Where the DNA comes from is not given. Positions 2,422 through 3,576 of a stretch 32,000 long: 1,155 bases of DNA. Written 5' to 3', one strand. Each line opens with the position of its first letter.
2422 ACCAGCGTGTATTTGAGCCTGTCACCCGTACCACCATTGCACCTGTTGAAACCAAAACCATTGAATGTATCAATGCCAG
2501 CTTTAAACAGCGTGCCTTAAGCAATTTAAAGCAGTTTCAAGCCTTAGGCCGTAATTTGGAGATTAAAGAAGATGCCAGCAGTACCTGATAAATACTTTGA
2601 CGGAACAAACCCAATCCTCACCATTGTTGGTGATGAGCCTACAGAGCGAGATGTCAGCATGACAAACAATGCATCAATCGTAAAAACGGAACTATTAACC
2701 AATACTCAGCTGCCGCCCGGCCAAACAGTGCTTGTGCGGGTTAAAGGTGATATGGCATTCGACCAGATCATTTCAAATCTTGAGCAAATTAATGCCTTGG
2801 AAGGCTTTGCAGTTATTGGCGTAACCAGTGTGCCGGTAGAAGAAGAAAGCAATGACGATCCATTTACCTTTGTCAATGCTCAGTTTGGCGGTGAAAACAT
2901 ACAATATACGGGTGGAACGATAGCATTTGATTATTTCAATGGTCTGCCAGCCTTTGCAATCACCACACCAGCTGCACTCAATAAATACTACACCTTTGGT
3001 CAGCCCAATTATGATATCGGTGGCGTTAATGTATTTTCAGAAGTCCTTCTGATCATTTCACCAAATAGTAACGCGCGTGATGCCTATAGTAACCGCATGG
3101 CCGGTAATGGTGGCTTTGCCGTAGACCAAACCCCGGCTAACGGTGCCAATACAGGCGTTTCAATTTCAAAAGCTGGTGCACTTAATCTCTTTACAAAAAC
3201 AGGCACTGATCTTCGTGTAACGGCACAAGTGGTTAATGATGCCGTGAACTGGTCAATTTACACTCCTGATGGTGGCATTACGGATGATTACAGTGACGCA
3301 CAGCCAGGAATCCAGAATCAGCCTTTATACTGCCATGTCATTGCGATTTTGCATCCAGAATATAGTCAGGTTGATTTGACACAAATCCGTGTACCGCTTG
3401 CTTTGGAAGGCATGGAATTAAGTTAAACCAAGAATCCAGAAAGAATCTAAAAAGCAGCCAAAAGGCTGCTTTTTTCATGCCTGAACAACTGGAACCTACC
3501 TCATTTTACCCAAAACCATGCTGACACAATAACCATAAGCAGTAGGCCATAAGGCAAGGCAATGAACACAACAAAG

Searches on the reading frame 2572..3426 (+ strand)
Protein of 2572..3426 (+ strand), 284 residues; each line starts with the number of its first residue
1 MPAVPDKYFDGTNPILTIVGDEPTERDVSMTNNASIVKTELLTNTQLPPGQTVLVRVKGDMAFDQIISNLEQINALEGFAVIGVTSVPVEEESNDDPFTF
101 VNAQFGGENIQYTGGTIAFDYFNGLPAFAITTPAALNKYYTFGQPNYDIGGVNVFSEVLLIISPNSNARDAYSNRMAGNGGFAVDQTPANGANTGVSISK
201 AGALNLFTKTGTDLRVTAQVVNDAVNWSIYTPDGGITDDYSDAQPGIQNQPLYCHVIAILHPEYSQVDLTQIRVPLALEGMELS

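Call 6: search_protein_families(library=pfam, proteins=[window:2572-3426:+], max_evalue=0.01)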
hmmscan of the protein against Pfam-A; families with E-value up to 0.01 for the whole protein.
window:2572-3426:+ (284 aa): 0 families

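Call 7: search_protein_families(library=phrogs, proteins=[window:2572-3426:+], max_evalue=0.001)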
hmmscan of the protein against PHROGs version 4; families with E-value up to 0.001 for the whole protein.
window:2572-3426:+ (284 aa): 1 family
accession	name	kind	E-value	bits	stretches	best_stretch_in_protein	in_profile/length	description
phrog_5216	-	unknown function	3.5e-22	79.6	1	9-94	6-90/95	-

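Call 41: search_solved_structures(query=window:2572-3426:+, max_evalue=10)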
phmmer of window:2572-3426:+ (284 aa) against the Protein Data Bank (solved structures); distinct sequences matched with E-value up to 10: 0.

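Call 72: search_protein_families(library=phrogs, proteins=[window:2572-3426:+], max_evalue=0.01)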
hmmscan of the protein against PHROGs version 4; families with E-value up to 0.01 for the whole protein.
window:2572-3426:+ (284 aa): 1 family
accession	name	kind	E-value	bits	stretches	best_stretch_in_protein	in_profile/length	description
phrog_5216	-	unknown function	3.5e-22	79.6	1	9-94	6-90/95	-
